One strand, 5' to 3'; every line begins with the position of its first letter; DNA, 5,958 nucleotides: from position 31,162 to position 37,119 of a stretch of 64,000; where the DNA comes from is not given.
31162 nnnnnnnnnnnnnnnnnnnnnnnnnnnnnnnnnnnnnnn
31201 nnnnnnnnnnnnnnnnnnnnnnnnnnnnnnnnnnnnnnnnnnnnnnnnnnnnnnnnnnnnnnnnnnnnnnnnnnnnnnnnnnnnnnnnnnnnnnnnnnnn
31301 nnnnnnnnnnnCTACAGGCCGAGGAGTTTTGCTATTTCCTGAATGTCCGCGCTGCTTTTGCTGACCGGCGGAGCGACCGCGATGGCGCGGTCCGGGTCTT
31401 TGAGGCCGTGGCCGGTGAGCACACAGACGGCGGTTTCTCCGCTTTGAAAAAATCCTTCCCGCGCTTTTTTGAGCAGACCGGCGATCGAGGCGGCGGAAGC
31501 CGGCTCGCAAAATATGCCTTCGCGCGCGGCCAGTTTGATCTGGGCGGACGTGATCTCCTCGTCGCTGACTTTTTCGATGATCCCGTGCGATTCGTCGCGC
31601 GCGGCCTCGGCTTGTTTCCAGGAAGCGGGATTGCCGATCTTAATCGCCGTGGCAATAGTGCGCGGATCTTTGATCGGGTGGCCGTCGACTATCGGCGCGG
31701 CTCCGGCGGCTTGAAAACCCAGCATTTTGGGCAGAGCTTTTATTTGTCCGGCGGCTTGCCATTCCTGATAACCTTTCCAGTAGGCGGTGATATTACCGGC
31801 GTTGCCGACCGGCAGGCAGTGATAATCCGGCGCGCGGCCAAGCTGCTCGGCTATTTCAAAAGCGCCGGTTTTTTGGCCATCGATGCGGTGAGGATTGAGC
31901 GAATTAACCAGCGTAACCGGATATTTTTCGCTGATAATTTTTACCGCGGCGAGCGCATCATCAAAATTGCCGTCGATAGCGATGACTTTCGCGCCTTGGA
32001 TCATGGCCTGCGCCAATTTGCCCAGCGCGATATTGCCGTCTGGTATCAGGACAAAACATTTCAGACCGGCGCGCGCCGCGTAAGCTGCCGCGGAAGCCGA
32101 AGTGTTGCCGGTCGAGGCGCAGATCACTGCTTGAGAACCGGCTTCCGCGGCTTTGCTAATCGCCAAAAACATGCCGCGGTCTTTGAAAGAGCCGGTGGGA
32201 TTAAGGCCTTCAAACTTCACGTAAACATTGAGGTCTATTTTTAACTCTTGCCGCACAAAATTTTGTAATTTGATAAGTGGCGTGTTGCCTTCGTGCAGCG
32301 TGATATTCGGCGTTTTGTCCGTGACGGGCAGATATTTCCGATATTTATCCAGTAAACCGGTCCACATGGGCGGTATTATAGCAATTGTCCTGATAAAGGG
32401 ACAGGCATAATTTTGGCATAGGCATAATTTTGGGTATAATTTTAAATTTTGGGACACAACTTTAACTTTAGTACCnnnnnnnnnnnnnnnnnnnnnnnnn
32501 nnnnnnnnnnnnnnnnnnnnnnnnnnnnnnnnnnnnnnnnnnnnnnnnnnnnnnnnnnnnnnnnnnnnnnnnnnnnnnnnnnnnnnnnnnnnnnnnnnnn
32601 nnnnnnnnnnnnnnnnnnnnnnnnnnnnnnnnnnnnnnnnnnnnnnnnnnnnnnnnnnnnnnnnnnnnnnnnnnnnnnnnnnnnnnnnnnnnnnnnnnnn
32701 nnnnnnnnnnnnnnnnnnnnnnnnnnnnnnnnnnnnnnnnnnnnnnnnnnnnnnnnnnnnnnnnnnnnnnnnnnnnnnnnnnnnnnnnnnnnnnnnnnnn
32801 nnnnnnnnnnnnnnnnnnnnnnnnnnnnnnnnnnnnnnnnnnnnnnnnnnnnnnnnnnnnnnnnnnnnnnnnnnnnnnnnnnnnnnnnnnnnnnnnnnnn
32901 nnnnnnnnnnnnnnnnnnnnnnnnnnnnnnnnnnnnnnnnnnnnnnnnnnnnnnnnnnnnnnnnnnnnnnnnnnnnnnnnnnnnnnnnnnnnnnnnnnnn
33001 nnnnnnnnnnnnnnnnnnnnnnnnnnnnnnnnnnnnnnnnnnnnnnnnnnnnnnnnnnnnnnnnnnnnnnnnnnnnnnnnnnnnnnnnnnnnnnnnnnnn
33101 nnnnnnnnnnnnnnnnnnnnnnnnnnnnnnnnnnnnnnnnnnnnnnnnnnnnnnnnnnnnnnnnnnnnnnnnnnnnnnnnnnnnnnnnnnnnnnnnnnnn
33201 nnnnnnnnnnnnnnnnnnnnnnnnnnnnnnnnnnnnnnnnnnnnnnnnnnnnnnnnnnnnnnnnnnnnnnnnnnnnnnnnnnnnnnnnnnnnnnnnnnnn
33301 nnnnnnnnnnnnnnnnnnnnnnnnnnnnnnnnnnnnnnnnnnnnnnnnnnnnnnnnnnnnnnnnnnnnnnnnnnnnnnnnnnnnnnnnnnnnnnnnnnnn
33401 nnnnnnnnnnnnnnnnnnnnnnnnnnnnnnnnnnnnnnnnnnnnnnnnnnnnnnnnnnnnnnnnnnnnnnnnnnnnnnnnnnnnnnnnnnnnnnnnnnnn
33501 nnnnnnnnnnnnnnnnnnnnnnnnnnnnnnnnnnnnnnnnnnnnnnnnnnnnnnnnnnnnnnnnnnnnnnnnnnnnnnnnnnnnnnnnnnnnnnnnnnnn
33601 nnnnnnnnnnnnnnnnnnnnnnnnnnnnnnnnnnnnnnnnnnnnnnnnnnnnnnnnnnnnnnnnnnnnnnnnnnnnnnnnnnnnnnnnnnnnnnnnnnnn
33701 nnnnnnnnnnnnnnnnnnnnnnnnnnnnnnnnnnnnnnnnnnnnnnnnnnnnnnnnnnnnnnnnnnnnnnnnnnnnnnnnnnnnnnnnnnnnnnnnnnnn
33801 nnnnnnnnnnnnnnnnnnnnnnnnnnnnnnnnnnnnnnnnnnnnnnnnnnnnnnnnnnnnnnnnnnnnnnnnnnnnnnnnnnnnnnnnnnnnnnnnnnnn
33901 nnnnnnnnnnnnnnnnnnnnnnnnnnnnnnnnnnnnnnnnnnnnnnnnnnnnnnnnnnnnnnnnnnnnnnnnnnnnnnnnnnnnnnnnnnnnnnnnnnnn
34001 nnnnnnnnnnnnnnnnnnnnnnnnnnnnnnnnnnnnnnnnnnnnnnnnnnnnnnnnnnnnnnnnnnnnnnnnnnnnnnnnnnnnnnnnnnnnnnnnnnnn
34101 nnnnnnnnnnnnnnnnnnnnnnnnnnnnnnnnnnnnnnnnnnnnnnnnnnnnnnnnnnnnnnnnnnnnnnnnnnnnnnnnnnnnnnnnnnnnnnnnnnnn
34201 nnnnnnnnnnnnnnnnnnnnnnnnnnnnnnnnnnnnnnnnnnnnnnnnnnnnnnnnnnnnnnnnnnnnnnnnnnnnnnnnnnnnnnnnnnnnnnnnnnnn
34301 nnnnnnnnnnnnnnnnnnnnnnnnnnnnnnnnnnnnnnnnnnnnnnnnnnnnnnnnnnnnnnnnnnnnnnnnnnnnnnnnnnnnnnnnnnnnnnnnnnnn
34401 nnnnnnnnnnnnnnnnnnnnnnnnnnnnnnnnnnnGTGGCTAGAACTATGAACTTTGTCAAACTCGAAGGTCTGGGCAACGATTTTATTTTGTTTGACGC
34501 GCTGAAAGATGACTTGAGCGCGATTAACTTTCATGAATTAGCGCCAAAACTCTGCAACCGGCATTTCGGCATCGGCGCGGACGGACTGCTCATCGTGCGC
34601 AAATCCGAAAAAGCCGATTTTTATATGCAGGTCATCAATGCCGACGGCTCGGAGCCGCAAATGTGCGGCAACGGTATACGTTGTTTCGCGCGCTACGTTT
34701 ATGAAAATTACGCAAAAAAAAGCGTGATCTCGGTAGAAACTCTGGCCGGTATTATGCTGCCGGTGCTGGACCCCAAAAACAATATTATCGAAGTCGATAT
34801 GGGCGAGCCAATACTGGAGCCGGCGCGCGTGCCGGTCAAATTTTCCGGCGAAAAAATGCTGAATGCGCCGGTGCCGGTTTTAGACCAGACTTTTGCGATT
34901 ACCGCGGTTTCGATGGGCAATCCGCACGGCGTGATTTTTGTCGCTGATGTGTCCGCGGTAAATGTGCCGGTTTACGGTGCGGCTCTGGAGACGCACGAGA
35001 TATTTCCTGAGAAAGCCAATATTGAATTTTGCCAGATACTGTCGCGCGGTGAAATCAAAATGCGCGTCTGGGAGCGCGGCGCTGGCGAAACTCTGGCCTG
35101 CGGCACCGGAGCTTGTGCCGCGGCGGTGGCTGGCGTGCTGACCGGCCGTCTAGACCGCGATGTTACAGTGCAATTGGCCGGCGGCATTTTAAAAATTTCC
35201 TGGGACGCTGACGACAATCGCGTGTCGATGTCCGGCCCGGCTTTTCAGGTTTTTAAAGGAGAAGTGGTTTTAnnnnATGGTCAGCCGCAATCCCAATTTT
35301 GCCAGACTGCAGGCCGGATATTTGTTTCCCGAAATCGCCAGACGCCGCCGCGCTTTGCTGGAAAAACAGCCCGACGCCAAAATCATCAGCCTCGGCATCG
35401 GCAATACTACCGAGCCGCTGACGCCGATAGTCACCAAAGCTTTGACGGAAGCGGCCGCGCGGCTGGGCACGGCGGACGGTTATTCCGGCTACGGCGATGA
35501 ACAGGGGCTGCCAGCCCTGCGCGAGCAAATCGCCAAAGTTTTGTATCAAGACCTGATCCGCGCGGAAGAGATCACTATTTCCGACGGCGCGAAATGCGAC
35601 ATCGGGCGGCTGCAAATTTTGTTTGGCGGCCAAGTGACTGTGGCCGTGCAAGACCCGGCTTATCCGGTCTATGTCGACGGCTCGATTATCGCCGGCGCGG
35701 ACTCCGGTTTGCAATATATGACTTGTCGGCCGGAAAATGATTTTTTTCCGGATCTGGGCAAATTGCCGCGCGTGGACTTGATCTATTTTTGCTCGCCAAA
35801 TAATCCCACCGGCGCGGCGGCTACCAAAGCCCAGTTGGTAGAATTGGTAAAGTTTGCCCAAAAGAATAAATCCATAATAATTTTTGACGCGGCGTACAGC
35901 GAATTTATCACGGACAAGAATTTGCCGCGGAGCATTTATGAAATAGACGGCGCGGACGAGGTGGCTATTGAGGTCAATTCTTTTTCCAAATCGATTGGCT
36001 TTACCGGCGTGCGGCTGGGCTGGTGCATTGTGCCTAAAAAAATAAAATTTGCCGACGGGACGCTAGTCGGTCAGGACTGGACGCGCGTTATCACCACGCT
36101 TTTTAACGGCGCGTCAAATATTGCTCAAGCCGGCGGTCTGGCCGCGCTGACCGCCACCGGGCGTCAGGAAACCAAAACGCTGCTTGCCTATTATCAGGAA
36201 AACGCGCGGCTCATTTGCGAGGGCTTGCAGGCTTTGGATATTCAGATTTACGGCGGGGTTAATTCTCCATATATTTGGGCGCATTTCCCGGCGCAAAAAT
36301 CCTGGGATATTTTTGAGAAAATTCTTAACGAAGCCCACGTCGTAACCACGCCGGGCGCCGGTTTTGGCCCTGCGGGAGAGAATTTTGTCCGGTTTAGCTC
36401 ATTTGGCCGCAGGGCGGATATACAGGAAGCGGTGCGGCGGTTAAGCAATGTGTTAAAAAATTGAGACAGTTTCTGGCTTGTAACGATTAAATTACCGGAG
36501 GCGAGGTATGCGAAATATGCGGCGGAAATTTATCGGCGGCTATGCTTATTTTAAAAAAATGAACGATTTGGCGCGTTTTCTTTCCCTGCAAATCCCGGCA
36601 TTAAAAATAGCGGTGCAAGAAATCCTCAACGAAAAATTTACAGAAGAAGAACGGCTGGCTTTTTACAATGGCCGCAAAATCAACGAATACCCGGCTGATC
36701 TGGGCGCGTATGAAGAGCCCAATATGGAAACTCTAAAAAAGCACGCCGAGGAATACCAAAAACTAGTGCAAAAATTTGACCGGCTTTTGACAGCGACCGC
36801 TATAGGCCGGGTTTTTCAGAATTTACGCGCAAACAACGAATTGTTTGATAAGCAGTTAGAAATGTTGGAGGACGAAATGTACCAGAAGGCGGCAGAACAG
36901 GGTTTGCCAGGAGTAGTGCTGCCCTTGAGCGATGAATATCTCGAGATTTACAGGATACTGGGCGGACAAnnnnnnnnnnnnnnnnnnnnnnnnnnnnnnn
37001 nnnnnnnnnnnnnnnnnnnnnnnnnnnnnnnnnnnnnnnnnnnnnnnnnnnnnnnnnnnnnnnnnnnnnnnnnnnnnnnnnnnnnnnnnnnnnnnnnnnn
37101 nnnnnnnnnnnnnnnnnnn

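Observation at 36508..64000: Co-directional operon of giant proteins (2644, 1566 and 3009 aa) plus paralogous Cys-anchored proteins and a CarboxypepD_reg protein; a candidate novel envelope-associated system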

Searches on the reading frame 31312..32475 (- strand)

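Call 31: search_protein_families(library=pfam, proteins=[window:31312-32475:-], max_evalue=0.001)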
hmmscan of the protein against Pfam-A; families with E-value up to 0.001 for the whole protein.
window:31312-32475:- (387 aa): 1 family
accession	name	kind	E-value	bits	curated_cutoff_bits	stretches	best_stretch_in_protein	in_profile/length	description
PF00291.31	PALP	-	2.5e-74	250.7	35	1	58-355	1-295/295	Pyridoxal-phosphate dependent enzyme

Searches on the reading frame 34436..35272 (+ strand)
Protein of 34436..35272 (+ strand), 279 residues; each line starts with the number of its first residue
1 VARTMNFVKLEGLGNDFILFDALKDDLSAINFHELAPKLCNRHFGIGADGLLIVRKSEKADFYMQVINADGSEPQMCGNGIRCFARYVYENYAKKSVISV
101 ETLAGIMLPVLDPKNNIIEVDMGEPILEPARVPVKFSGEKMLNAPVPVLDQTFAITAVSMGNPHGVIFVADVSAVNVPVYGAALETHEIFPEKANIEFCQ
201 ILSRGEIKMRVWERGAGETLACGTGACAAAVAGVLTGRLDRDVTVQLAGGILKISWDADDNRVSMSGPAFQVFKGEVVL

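Call 31: search_protein_families(library=pfam, proteins=[window:34436-35272:+], max_evalue=0.001)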
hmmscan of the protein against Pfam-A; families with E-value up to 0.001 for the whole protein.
window:34436-35272:+ (279 aa): 1 family
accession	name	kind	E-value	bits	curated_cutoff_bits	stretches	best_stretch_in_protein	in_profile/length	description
PF01678.24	DAP_epimerase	-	1.3e-64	216.1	34.7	2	157-269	2-118/121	Diaminopimelate epimerase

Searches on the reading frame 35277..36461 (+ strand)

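Call 31: search_protein_families(library=pfam, proteins=[window:35277-36461:+], max_evalue=0.001)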
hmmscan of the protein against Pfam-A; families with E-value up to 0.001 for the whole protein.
window:35277-36461:+ (395 aa): 2 families
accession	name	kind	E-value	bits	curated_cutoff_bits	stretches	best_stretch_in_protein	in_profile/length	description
PF00155.27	Aminotran_1_2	-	7e-48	164.1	19.7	1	35-389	2-361/361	Aminotransferase class I and II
PF04864.19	Alliinase_C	-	1.3e-05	24.7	22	0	172-254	144-210/363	Allinase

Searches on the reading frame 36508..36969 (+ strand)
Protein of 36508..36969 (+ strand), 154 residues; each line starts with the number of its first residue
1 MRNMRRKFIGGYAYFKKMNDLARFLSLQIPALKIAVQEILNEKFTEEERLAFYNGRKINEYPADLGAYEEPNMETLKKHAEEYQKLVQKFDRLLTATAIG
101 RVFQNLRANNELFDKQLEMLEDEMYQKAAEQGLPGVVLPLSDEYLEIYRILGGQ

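Call 8: search_protein_families(library=pfam, proteins=[window:36508-36969:+], max_evalue=0.1)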
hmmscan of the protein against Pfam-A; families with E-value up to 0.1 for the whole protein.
window:36508-36969:+ (154 aa): 2 families
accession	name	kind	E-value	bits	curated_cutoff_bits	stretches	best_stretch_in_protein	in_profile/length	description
PF05524.18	PEP-utilisers_N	-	0.037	14.6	24.4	1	77-131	34-86/121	PEP-utilising enzyme, N-terminal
PF07093.16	SGT1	-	0.078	11.9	30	1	32-122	478-570/587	SGT1 protein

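Call 9: search_protein_families(library=ncbifam, proteins=[window:36508-36969:+], max_evalue=0.1)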
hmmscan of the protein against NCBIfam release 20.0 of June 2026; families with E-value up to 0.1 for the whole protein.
window:36508-36969:+ (154 aa): 1 family
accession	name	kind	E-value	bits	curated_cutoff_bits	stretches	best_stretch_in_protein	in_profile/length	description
TIGR00032.1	argG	equivalog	0.048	12.9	268.2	1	66-131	267-331/394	argininosuccinate synthase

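Call 99: search_protein_families(library=padloc, proteins=[window:36508-36969:+], max_evalue=0.01)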
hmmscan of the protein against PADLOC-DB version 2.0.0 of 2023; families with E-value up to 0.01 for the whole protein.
window:36508-36969:+ (154 aa): 1 family
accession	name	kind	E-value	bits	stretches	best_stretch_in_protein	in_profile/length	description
PDLC00511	JetC1|JetC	-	0.0087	12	1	25-131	319-426/1108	DUF3584 domain; MukB-like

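Call 100: search_protein_families(library=phrogs, proteins=[window:36508-36969:+], max_evalue=0.01)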
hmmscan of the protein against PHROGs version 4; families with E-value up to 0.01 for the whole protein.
window:36508-36969:+ (154 aa): 0 families
